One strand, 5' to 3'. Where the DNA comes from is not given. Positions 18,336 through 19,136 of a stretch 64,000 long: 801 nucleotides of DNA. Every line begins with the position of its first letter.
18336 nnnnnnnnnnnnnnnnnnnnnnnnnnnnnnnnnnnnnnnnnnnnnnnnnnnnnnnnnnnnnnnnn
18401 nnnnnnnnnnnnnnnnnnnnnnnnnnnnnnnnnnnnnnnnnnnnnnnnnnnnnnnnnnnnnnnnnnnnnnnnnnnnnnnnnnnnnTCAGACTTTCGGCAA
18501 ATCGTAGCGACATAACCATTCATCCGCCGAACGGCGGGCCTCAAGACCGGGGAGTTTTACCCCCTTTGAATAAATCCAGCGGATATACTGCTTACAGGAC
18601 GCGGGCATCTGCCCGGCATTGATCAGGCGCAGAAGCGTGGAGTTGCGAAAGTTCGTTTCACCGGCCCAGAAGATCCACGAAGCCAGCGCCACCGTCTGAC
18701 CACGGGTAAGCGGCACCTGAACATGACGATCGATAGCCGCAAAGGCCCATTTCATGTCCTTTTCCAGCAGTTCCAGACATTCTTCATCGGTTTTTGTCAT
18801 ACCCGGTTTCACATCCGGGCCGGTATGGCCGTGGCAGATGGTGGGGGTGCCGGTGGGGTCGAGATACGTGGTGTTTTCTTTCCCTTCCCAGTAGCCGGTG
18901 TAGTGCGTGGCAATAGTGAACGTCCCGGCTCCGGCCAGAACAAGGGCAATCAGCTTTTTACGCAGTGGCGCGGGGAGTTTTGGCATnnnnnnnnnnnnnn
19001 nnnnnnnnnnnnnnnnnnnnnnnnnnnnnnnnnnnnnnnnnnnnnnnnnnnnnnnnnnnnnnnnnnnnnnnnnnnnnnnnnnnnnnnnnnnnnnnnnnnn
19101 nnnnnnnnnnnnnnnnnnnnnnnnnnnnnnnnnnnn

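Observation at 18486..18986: SAR-type endolysin with no obvious canonical holin next to it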

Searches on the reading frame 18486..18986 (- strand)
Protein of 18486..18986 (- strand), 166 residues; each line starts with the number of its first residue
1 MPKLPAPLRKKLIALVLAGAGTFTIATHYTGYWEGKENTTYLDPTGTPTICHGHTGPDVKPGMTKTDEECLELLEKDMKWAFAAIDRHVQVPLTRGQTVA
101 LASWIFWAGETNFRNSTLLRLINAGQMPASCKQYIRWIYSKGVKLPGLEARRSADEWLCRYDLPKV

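Call 3: search_protein_families(library=pfam, proteins=[window:18486-18986:-], max_evalue=0.01)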
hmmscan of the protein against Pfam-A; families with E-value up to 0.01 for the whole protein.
window:18486-18986:- (166 aa): 1 family
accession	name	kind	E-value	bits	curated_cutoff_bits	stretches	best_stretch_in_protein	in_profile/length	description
PF00959.24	Phage_lysozyme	-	6.8e-36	123.8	22.3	1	33-154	3-124/125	Phage lysozyme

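Call 8: search_dna_similar(query=window:18486-18986:-, collection=phages, mode=protein, max_rows=30)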
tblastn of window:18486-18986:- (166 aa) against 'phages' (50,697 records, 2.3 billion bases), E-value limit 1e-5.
Records with a match: 2584; places in all: 2595; records where one place covers at least 80% of the query: 1154.
Best place of each record, by identity: 95-99% 2; <60% 2582.
By first word of the organism name: Escherichia 606; Klebsiella 585; Pseudomonas 254; Salmonella 144; Stx2a-converting 124; Acinetobacter 97; Xanthomonas 65; Vibrio 53; Stx1a-converting 47; Shigella 47; and 95 more.
By host as written in the record: - 447; Klebsiella pneumoniae 278; Escherichia coli 182; Pseudomonas aeruginosa 70; Escherichia coli DSM 12242 43; Acinetobacter baumannii 34; Pseudomonas putida KT2440 and Paw85 32; Escherichia coli K-12 MG1655 31; and 652 more.
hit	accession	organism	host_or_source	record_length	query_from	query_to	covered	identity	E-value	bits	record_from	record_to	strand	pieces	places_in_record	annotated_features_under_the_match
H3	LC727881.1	Stx2c-converting phage Stx2c_JNE082796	-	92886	1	166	100%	97.0%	7e-106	337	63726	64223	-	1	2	region of the inserted Bacteriophage Mu-like phage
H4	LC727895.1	Stx1a-converting phage Stx1_JNE122137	-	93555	1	166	100%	97.0%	7e-106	337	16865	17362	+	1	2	region of the inserted Bacteriophage Mu-like phage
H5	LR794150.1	Bacteriophage APSE-3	aphid host's whole body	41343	3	162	96%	41.6%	2e-30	121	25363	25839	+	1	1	Lysozyme | Bacteriophage holin HP1 family protein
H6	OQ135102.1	Caulobacter phage BL198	Caulobacter vibrioides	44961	1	165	99%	40.2%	4e-25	105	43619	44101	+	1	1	BL198_gp054: SAR endolysin | BL198_gp053: hypothetical protein | BL198_gp055: i-spanin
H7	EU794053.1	Bacteriophage APSE-3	Candidatus Hamiltonella defensa strain ...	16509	3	159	95%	41.8%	9e-31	122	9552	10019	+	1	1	F: lysozyme | E: phage 21-like group II holin | P14: ribosome_binding_site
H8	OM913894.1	Stenotrophomonas phage BUCT603B1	Stenotrophomonas maltophilia R118-1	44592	6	159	93%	42.5%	3e-27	112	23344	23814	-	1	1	lysozyme | hypothetical protein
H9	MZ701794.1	Stenotrophomonas phage vB_SmaS_P11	Stenotrophomonas maltophilia 11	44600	6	159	93%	42.5%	3e-27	112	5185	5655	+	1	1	record has no annotation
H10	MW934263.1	Stenotrophomonas phage BUCT603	Stenotrophomonas maltophilia 118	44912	6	159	93%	42.5%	3e-27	112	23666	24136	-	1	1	lysozyme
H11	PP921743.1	Stenotrophomonas phage vB_SmaS_QH1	Stenotrophomonas maltophilia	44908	6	159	93%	41.9%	1e-26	110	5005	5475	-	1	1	lysozyme | hypothetical protein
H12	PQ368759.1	Halomonas phage vB_HboP_4908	Vreelandella boliviensis (basionym: ...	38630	18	159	86%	45.1%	2e-33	129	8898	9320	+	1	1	lysozyme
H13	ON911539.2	Xanthomonas phage vB_Xar_IVIA-DoCa2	Xanthomonas arboricola pv. juglandis ...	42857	17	166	90%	42.5%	9e-25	104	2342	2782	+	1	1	endolysin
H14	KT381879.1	Caulobacter phage Percy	Caulobacter sp.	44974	15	165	91%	41.9%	3e-23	100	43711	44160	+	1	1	SAR endolysin | ribosome_binding_site | i-spanin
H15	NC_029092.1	Caulobacter phage Percy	Caulobacter sp.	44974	15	165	91%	41.9%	3e-23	100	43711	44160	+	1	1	endolysin | ribosome_binding_site | Rz-like spanin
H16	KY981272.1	Curvibacter phage P26059B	Curvibacter sp. IMCC26059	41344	9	156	89%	42.6%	3e-26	108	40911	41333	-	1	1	putative lysozyme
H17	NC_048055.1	Curvibacter phage P26059B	Curvibacter sp. IMCC26059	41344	9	156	89%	42.6%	3e-26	108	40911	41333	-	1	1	endolysin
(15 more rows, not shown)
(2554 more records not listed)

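Call 17: search_solved_structures(query=window:18486-18986:-, show_alignments=3)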
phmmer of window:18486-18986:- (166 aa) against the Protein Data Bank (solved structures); distinct sequences matched with E-value up to 0.001: 15.
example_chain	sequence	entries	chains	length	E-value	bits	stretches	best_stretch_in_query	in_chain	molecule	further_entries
3hde_A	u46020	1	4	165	4.3e-26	95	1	5-161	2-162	Lysozyme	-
4zpu_A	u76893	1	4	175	8.9e-26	93.9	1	5-161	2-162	Lysozyme RrrD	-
3hdf_A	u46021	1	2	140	8.1e-25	90.8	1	34-161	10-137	Lysozyme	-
9kbt_A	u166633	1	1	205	7.9e-18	68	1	33-157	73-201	Lysozyme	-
2anv_A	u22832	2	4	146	7.6e-16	61.6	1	34-144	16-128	Lysozyme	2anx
9kbq_A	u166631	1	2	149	1.6e-15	60.5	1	33-157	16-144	Lysozyme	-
9kbs_A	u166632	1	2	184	8.3e-14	55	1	11-157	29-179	Lysozyme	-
8b2s_A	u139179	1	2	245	7e-13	51.9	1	40-158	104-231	GH24 family muramidase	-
7m5i_B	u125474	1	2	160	4.7e-11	46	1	32-152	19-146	Endolysin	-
6et6_A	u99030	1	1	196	5.8e-11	45.7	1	32-157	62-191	Lysozyme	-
8app_A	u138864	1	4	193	9.3e-10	41.8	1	32-155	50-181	Endolysin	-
8hp8_A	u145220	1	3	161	2.8e-07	33.7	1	28-152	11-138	Endolysin mtEC340M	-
6h9d_A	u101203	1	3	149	2.4e-06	30.7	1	34-139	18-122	Lysozyme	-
1xjt_A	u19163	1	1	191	0.00067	22.7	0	26-161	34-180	Lysozyme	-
1xju_A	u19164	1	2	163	0.00089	22.3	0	30-161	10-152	Lysozyme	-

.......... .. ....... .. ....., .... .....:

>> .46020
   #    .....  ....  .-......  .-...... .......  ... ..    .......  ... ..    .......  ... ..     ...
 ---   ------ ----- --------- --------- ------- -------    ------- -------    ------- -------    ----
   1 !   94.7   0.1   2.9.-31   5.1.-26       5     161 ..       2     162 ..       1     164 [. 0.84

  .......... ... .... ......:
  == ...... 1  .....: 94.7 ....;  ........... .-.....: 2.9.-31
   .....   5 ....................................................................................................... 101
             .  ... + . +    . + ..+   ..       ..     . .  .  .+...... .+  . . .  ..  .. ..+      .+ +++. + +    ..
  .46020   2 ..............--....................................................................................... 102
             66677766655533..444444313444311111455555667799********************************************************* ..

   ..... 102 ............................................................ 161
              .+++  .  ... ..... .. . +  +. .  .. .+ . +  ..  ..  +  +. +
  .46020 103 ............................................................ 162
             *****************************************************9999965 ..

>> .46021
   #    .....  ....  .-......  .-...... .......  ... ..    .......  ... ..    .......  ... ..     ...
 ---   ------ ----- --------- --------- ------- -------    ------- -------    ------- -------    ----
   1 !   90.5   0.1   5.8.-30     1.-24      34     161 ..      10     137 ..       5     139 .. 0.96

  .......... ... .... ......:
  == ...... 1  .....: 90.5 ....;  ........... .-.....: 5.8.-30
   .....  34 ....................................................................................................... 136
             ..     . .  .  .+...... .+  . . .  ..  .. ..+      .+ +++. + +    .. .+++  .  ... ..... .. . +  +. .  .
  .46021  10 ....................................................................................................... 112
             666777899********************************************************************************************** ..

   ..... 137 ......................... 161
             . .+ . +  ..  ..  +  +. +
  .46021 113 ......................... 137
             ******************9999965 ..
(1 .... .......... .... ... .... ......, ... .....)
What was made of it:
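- The nearest solved structures are the SAR endolysins R21 and RrrD, aligned from residue 5 (call 17).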

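Call 20: search_protein_families(library=phrogs, proteins=[window:18486-18986:-], max_evalue=0.001)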
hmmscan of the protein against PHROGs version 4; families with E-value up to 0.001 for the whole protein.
window:18486-18986:- (166 aa): 5 families
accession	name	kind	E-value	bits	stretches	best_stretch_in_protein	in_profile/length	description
phrog_7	-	lysis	3.6e-51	175.3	1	18-162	550-698/873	endolysin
phrog_33083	-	lysis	4.5e-17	62.9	1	32-156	13-137/456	endolysin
phrog_7910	-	lysis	2.4e-14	54.7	1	79-159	11-91/96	endolysin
phrog_10457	-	lysis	2e-10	41.8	1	75-156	9-90/95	endolysin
phrog_6543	-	unknown function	9.7e-07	30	1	3-63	4-64/71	-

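Call 33: find_related_loci(query=window:18486-18986:-, collection=viral_contigs, flank=3000)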
Query window:18486-18986:- (166 aa) in viral_contigs; peptide patterns used: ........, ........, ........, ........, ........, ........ (x = any residue, [..] = any of these).
42 stretches matched a pattern; 36 encode a relative of the query (tblastn E <= 1e-3); 36 distinct loci.
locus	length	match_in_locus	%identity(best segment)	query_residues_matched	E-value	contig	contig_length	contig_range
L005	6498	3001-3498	99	1-166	5e-112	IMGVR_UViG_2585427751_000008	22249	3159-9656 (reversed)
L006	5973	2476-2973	99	1-166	5e-112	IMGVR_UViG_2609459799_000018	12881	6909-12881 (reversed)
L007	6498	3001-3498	99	1-166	5e-112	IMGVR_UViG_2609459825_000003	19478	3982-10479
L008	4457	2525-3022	99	1-166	1e-112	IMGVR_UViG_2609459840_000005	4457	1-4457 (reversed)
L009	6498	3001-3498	99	1-166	5e-112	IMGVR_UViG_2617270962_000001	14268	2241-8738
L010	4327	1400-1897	98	1-166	4e-112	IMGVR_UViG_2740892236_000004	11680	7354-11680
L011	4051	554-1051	98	1-166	1e-111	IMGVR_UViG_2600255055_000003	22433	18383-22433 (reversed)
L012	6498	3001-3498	98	1-166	8e-111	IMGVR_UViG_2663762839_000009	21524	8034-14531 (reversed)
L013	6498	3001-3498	98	1-166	8e-111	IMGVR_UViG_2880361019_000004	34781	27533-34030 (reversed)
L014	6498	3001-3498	98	1-166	2e-110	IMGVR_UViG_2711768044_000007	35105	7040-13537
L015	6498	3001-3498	97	1-166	7e-110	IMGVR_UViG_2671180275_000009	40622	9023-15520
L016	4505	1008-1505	97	1-166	6e-110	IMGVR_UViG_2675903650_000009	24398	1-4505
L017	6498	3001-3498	97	1-166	7e-110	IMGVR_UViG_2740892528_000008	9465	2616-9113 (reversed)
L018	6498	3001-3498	97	1-166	7e-110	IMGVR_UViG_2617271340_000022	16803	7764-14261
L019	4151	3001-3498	97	1-166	4e-110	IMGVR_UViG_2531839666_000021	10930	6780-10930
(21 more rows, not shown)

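Call 70: search_protein_families(library=ncbifam, proteins=[window:18486-18986:-], max_evalue=1)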
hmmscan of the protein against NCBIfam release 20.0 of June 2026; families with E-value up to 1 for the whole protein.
window:18486-18986:- (166 aa): 2 families
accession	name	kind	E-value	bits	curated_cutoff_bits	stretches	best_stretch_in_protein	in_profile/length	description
NF058676.1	BaGTA_endo_BgtA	equivalog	2.4e-21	76.2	315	1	32-158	14-144/220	gene transfer agent endolysin BgtA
NF051871.1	LysLocSpmX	equivalog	3.2e-07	29.9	700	1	33-132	18-117/430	lysozyme-family localization factor SpmX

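Call 76: find_homologous_proteins(query=window:18486-18986:-, max_evalue=1e-10)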
Query window:18486-18986:- (166 aa): 33 proteins with E <= 1e-10 among 150 candidates.
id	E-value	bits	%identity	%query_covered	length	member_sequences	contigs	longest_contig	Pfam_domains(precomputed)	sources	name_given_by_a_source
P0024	3.4e-107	374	96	100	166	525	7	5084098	PF00959.25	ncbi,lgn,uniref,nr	ncbi:lysozyme [Shigella dysenteriae]|uniref:Lysozyme n=1 Tax=Shigella dysenteriae TaxID=622 RepID=A0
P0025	4.0e-90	318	82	99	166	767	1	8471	PF00959.25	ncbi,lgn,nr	ncbi:lysozyme [Salmonella enterica]|nr:lysozyme [Salmonella enterica]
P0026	2.7e-88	312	81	99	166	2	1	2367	PF00959.25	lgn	-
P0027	9.1e-88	311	82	99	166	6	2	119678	PF00959.25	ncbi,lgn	ncbi:TPA: lysozyme [Salmonella enterica subsp. enterica serovar Aberdeen]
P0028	4.6e-79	282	95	78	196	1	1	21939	PF00959.25,PF23793.2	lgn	-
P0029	1.8e-73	264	71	99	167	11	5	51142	PF00959.25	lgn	-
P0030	7.5e-73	262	70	99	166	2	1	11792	PF00959.25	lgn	-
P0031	1.5e-71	258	70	99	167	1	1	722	PF00959.25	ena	-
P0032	3.8e-67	243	68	99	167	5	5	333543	PF00959.25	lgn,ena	-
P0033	3.3e-65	237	64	99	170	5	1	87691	PF00959.25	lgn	-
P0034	2.0e-60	221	99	60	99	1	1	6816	PF00959.25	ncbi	ncbi:glycoside hydrolase family protein, partial [Escherichia coli]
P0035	3.3e-56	208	96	57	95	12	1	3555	PF00959.25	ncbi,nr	ncbi:glycoside hydrolase family protein, partial [Escherichia coli]|nr:glycoside hydrolase family pr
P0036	3.0e-54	201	99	55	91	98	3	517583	PF00959.25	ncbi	ncbi:glycoside hydrolase family protein, partial [Escherichia coli]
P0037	1.0e-47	180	84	57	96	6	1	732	PF00959.25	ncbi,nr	ncbi:lysozyme, partial [Salmonella enterica]|nr:lysozyme [Salmonella enterica]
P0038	1.0e-33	135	48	90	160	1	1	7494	PF00959.25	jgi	jgi:lysozyme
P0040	4.7e-31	126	50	77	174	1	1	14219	PF00959.25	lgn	-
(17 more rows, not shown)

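Call 79: find_encoding_contigs(protein=P0032, flank=3500, max_places=1)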
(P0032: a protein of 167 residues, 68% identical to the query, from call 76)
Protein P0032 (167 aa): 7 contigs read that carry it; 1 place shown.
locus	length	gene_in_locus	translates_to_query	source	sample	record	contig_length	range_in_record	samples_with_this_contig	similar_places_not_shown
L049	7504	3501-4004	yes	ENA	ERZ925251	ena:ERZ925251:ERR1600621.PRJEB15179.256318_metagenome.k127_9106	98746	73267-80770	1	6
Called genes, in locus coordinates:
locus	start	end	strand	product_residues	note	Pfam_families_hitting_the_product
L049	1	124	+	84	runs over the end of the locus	-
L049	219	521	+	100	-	-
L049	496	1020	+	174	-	PF07352:Phage_Mu_Gam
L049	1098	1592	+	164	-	-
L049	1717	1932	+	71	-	-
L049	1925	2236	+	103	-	PF25754:Gp11_C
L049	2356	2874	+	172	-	PF06252:GemA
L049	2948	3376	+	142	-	PF08765:Mor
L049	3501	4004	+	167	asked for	PF00959:Phage_lysozyme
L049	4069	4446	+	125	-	-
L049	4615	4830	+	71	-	PF01258:zf-dskA_traR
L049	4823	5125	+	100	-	PF10805:DUF2730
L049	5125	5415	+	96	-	-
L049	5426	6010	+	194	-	PF11985:Phage_Mu_Gp27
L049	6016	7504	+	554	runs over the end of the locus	-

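Call 80: find_encoding_contigs(protein=P0033, flank=3500, max_places=1)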
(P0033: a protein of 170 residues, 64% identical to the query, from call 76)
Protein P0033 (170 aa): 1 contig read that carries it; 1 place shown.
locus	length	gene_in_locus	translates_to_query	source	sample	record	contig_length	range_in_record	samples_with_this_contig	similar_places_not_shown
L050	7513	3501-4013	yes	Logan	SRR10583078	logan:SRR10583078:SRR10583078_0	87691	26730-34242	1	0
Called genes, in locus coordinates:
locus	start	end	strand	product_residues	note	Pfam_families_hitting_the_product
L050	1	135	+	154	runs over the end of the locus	PF25754:Gp11_C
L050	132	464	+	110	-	-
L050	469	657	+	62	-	-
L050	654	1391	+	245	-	PF13935:Ead_Ea22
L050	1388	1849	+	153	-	-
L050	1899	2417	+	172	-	PF06252:GemA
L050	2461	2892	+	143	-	-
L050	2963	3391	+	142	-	PF08765:Mor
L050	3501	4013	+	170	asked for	PF00959:Phage_lysozyme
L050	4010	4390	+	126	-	PF10828:DUF2570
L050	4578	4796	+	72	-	PF01258:zf-dskA_traR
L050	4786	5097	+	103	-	PF19014:DUF5743 (faint), PF10805:DUF2730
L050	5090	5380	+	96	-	-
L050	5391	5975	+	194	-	PF11985:Phage_Mu_Gp27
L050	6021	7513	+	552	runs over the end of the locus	-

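Call 81: find_encoding_contigs(protein=P0040, flank=3500, max_places=1)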
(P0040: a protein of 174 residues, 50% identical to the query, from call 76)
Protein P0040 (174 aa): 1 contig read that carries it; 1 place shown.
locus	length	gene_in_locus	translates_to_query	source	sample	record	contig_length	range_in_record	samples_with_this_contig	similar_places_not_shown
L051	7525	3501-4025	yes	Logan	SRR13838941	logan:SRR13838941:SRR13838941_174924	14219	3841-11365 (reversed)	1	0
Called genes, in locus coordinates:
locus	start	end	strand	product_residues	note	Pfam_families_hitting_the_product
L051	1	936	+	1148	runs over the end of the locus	-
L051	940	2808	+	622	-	-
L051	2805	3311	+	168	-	-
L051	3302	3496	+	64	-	-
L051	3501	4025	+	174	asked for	PF00959:Phage_lysozyme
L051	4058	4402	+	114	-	PF03245:Phage_lysis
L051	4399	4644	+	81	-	-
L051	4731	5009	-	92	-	-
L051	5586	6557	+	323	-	PF00589:Phage_integrase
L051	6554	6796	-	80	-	-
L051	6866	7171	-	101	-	-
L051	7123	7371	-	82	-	-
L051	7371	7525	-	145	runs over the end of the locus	-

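Call 83: predict_structure(alignment_id=A6)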
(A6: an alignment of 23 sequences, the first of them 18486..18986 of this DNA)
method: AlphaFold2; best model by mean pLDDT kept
length: 166 residues; sequences in the alignment: 23
mean_pLDDT: 93.2   pTM: 0.87
mean pLDDT of the five models: 93.2, 93.1, 92.0, 92.0, 90.9
residues with pLDDT >= 90: 140; 70-90: 24; 50-70: 2; < 50: 0
segments of 3 or more residues with pLDDT < 50: none
pLDDT, mean of each block of 10 residues (from residue 1): 89 95 97 94 90 92 96 95 98 97 95 96 96 87 80 96 90
secondary structure, 60 per line:
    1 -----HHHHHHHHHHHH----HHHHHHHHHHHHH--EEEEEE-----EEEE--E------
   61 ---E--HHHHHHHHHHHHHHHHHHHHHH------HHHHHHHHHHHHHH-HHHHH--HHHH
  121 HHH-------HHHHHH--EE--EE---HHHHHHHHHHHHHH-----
elements in order: H6-17 H22-34 E37-42 E48-51 H67-88 H95-108 H110-114 H117-123 H131-136 H148-161

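Call 85: fold_search(model_id=the predicted structure, library=pdb)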
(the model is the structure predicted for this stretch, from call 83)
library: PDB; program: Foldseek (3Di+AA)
matches with E <= 10: 690; with E <= 0.001: 81
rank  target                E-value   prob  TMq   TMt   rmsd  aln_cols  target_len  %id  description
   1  4zpu_A                3.2e-11  1.00  0.83  0.84   2.1       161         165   35  The structure of DLP12 endolysin exhibits likely active and inactive conformations. (released 2015-06-03)
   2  3hde_C                6.6e-11  1.00  0.84  0.85   2.1       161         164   35  Crystal structure of full-length endolysin R21 from phage 21 (released 2009-11-03)
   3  3hde_A                1.5e-10  1.00  0.83  0.83   2.3       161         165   35  Crystal structure of full-length endolysin R21 from phage 21 (released 2009-11-03)
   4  3hde_D                7.0e-10  1.00  0.81  0.86   2.8       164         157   34  Crystal structure of full-length endolysin R21 from phage 21 (released 2009-11-03)
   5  9kbq_A                3.0e-09  1.00  0.73  0.82   2.3       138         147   34  Crystal structure of PHAb10, a peptidoglycan hydrolase with thermal stability and broad-spectrum (released 2024-11-27)
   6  7m5i_B                1.2e-08  1.00  0.75  0.78   2.8       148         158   29  Endolysin from Escherichia coli O157:H7 phage FAHEc1 (released 2021-08-04)
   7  8app_D                1.4e-08  1.00  0.71  0.63  12.6       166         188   26  AbLys1 endolysin from Acinetobacter baumannii phage AbTZA1 (released 2022-12-07)
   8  7m5i_A                1.6e-08  1.00  0.71  0.74   2.6       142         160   31  Endolysin from Escherichia coli O157:H7 phage FAHEc1 (released 2021-08-04)
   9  8app_B                1.7e-08  1.00  0.70  0.62  12.5       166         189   26  AbLys1 endolysin from Acinetobacter baumannii phage AbTZA1 (released 2022-12-07)
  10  8app_C                2.5e-08  1.00  0.67  0.59  11.9       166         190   26  AbLys1 endolysin from Acinetobacter baumannii phage AbTZA1 (released 2022-12-07)
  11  6et6                  2.6e-08  1.00  0.78  0.87   2.4       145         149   31  Crystal structure of muramidase from Acinetobacter baumannii AB 5075UW prophage (released 2018-09-05)
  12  8app_A                3.9e-08  1.00  0.66  0.60  11.0       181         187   25  AbLys1 endolysin from Acinetobacter baumannii phage AbTZA1 (released 2022-12-07)
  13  9kbs_A                5.9e-08  1.00  0.76  0.85   1.5       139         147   33  Crystal structure of PHAb11, another peptidoglycan hydrolase with thermal stability and broad-spectrum (released 2024-11-27)
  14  9kbs_B                8.4e-08  1.00  0.74  0.84   1.6       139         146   34  Crystal structure of PHAb11, another peptidoglycan hydrolase with thermal stability and broad-spectrum (released 2024-11-27)
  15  6h9d_A                9.3e-08  1.00  0.69  0.76   2.9       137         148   28  Muramidase domain of SpmX from Asticaccaulis excentricus (released 2019-05-22)
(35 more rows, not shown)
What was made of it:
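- On SAR endolysin (R21 / Mu gp22 type, GH24): AlphaFold places residues 6-34 at pLDDT 89-97 in the fold, as in full-length R21 (3HDE: 161 columns, TM 0.84, against 129 columns and TM 0.60 for truncated 3HDF) (calls 83, 85).
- AlphaFold models residues 6-34 with high confidence as two helices packed into the fold, as in full-length active R21 (calls 83, 85).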
